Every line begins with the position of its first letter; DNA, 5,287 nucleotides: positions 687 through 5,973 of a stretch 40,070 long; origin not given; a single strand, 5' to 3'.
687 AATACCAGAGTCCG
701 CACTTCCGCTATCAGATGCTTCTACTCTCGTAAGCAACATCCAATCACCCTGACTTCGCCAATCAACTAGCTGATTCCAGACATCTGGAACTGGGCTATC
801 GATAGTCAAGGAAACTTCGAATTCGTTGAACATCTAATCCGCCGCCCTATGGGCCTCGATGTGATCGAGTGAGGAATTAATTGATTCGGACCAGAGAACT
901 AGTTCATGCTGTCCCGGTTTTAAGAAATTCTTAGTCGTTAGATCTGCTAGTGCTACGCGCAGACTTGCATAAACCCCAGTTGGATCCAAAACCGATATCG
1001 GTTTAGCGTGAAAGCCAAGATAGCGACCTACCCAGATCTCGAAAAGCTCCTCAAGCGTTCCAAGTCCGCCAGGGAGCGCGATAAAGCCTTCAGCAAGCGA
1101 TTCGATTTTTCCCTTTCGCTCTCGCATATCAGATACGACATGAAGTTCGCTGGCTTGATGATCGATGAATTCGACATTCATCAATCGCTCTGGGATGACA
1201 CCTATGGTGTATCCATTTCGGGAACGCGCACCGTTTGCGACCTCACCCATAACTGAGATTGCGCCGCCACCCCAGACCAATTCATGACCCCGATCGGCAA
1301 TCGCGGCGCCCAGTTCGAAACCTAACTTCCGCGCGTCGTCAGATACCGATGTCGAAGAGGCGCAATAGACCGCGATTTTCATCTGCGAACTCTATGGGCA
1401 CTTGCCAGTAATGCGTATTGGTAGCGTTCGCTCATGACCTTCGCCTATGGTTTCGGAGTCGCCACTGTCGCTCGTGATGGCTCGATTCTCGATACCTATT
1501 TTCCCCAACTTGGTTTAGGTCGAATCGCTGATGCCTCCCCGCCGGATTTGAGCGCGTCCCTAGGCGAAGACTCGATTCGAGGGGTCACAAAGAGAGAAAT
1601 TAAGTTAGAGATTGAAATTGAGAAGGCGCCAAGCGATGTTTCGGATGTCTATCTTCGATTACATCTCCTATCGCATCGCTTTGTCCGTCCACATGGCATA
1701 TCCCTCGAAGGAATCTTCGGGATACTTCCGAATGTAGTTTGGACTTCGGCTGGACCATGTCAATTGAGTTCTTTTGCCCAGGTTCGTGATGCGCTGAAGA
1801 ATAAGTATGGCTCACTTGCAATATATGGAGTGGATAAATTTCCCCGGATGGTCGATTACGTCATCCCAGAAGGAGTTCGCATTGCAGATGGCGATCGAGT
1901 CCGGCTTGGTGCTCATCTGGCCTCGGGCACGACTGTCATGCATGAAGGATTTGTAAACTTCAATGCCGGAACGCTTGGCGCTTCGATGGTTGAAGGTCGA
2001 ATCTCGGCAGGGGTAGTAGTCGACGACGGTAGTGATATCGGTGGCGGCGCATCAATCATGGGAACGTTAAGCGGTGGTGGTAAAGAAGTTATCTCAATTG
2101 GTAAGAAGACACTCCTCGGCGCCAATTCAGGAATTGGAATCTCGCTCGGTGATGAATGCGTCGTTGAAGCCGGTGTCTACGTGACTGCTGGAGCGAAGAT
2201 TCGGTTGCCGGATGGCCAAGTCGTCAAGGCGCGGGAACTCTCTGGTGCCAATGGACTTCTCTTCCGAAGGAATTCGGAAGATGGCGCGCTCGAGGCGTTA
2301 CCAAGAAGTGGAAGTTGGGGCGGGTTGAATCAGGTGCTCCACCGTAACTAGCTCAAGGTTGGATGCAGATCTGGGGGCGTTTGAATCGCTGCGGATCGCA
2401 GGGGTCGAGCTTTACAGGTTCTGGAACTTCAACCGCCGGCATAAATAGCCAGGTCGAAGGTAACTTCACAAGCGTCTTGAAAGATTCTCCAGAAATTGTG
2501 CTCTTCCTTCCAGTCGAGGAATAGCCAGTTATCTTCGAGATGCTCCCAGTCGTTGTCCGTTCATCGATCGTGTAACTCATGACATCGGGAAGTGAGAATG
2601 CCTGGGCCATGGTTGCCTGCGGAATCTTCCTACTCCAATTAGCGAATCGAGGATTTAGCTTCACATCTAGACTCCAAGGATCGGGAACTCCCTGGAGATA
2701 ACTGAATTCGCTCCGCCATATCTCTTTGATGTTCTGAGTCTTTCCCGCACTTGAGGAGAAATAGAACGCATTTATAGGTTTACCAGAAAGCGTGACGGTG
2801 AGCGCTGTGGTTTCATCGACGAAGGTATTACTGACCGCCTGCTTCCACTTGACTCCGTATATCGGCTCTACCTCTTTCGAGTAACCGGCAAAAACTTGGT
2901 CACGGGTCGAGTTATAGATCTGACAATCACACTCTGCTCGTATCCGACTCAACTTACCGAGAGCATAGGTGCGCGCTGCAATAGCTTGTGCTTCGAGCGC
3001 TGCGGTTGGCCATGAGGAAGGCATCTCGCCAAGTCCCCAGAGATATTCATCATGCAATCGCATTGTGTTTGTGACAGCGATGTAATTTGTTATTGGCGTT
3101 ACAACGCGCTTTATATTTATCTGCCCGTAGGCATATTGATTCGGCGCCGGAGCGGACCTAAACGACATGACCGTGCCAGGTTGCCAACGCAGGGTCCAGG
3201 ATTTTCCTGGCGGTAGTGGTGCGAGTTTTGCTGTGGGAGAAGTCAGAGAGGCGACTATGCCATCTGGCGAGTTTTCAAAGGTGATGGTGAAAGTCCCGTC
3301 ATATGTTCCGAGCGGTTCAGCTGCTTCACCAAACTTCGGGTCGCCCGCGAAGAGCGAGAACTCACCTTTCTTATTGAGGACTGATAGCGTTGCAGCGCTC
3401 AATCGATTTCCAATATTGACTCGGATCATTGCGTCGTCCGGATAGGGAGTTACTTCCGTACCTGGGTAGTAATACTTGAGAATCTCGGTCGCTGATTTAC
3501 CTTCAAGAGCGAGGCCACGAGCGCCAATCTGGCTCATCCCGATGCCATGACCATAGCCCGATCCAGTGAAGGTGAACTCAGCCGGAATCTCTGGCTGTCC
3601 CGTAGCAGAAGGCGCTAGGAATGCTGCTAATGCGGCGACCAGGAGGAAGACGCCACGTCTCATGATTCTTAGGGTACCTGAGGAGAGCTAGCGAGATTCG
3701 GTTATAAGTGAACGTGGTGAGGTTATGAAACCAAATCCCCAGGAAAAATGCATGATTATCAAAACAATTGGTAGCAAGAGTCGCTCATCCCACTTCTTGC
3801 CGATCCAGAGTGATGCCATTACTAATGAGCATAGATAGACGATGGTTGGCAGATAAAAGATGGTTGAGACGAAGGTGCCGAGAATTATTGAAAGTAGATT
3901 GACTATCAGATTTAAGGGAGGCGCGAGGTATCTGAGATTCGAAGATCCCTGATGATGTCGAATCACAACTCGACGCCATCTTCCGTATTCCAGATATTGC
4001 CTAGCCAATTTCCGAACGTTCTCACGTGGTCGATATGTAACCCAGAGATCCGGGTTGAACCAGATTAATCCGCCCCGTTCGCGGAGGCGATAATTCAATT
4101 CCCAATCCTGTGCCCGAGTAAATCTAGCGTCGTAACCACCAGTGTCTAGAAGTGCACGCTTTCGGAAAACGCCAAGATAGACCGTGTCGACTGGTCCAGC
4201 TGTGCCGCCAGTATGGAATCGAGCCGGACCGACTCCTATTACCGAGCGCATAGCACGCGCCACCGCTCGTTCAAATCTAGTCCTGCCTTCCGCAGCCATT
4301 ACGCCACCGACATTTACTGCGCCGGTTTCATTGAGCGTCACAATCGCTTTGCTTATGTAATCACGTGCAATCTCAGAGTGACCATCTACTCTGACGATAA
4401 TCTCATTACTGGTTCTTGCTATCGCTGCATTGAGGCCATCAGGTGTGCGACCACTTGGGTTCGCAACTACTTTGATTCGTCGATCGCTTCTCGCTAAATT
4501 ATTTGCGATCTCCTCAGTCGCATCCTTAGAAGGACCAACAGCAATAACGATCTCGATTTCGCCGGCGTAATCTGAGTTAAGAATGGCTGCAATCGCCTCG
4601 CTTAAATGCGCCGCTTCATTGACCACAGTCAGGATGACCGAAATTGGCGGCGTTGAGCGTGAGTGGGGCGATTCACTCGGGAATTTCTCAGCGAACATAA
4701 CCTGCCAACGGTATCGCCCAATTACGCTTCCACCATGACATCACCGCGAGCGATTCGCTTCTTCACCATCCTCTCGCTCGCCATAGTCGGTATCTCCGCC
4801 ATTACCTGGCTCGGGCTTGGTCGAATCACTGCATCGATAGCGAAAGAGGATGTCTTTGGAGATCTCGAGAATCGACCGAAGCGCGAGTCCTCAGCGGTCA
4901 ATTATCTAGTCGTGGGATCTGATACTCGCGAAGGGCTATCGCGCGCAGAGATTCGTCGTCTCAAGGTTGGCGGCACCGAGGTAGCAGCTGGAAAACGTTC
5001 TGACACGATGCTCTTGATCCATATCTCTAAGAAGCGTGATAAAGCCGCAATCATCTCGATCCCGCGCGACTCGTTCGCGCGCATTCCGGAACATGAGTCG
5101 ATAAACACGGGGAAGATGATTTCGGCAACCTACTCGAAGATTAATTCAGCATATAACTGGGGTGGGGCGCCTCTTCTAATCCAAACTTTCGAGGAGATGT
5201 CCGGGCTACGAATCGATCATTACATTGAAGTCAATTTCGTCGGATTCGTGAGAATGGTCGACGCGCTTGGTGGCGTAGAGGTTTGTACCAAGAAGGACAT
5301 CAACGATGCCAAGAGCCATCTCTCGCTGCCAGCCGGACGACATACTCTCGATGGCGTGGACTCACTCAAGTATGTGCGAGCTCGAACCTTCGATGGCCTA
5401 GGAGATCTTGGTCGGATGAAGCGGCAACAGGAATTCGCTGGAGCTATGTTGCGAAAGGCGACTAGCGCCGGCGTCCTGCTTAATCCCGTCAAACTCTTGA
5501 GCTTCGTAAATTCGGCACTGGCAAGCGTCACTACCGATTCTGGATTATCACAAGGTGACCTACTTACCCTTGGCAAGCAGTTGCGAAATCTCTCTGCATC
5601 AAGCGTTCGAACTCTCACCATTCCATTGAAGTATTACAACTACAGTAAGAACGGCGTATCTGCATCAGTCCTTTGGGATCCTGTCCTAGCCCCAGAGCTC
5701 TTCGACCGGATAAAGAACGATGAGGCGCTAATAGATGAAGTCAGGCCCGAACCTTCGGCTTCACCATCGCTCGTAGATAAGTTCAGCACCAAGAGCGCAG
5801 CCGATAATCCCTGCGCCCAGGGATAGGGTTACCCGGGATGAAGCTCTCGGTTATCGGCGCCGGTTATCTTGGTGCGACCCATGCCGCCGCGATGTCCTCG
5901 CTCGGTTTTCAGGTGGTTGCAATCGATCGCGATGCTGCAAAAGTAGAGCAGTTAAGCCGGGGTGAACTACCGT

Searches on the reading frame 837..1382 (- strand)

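Call 70: search_protein_families(library=pfam, proteins=[window:837-1382:-], max_evalue=0.00001)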
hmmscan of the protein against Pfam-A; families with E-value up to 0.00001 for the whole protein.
window:837-1382:- (182 aa): 2 families
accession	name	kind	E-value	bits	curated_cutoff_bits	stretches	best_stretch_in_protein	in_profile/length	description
PF03641.19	Lysine_decarbox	-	8.6e-29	100.8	27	1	45-171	1-127/131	Possible lysine decarboxylase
PF18306.6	LDcluster4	-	1.3e-13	51.2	26.3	1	2-113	3-110/151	SLOG cluster4 family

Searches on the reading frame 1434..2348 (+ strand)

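Call 70: search_protein_families(library=pfam, proteins=[window:1434-2348:+], max_evalue=0.00001)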
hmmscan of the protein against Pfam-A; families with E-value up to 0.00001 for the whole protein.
window:1434-2348:+ (305 aa): 2 families
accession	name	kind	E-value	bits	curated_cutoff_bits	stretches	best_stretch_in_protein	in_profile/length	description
PF14789.11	THDPS_M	-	2.5e-15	56.8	25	1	98-138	1-41/41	Tetrahydrodipicolinate N-succinyltransferase middle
PF14602.12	Hexapep_2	-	5.2e-15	55.3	27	1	220-252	2-34/34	Hexapeptide repeat of succinyl-transferase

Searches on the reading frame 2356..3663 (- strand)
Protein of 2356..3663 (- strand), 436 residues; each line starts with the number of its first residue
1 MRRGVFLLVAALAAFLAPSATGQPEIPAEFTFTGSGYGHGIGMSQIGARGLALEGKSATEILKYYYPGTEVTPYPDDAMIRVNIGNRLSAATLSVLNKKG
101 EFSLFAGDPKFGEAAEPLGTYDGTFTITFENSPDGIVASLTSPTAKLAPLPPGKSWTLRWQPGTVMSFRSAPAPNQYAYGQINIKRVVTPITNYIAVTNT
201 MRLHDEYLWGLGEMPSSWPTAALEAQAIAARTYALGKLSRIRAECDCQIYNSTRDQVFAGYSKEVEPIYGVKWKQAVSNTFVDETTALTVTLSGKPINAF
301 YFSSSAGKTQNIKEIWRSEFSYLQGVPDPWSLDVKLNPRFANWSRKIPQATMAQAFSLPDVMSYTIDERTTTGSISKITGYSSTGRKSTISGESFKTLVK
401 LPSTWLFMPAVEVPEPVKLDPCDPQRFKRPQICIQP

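Call 10: search_protein_families(library=pfam, proteins=[window:2356-3663:-], max_evalue=0.00001)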
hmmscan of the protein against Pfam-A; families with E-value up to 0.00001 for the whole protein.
window:2356-3663:- (436 aa): 1 family
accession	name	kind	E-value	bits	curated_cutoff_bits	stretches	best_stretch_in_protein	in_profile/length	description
PF08486.15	SpoIID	-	4.8e-13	50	23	1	196-280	6-90/97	Stage II sporulation protein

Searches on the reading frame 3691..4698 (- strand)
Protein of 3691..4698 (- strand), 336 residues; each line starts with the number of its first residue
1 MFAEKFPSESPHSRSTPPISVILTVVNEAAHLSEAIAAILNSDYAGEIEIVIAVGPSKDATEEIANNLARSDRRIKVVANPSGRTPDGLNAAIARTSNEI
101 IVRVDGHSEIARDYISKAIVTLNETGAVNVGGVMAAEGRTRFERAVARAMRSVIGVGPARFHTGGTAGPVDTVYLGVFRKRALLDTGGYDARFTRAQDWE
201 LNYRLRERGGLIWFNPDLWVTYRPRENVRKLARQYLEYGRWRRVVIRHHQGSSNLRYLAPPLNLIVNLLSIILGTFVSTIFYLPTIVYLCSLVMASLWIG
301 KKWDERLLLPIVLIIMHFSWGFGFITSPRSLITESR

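Call 10: search_protein_families(library=pfam, proteins=[window:3691-4698:-], max_evalue=0.00001)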
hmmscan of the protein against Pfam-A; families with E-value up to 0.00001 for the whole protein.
window:3691-4698:- (336 aa): 2 families
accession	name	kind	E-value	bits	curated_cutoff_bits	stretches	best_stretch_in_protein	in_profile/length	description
PF00535.33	Glycos_transf_2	-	2.4e-19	70.3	23.3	1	20-183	1-164/168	Glycosyl transferase family 2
PF13641.12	Glyco_tranf_2_3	-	4.7e-15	56.7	27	1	17-234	1-223/230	Glycosyltransferase like family 2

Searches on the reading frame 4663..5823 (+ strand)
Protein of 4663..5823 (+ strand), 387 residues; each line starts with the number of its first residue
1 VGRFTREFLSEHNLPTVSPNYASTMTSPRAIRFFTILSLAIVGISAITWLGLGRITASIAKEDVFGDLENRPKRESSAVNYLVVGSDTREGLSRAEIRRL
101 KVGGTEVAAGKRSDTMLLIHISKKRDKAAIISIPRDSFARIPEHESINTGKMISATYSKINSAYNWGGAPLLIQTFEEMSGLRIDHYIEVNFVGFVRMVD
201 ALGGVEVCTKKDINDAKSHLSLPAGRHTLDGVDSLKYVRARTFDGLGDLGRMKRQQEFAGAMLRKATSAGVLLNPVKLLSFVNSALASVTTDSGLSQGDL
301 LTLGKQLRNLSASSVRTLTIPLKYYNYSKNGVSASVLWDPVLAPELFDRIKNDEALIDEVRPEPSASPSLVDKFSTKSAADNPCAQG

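Call 10: search_protein_families(library=pfam, proteins=[window:4663-5823:+], max_evalue=0.00001)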
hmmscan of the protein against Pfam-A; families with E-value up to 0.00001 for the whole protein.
window:4663-5823:+ (387 aa): 1 family
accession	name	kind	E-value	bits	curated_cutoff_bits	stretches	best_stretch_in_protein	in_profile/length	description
PF03816.19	LytR_cpsA_psr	-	4.8e-47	160.3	24.6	1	112-267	1-149/150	LytR_cpsA_psr family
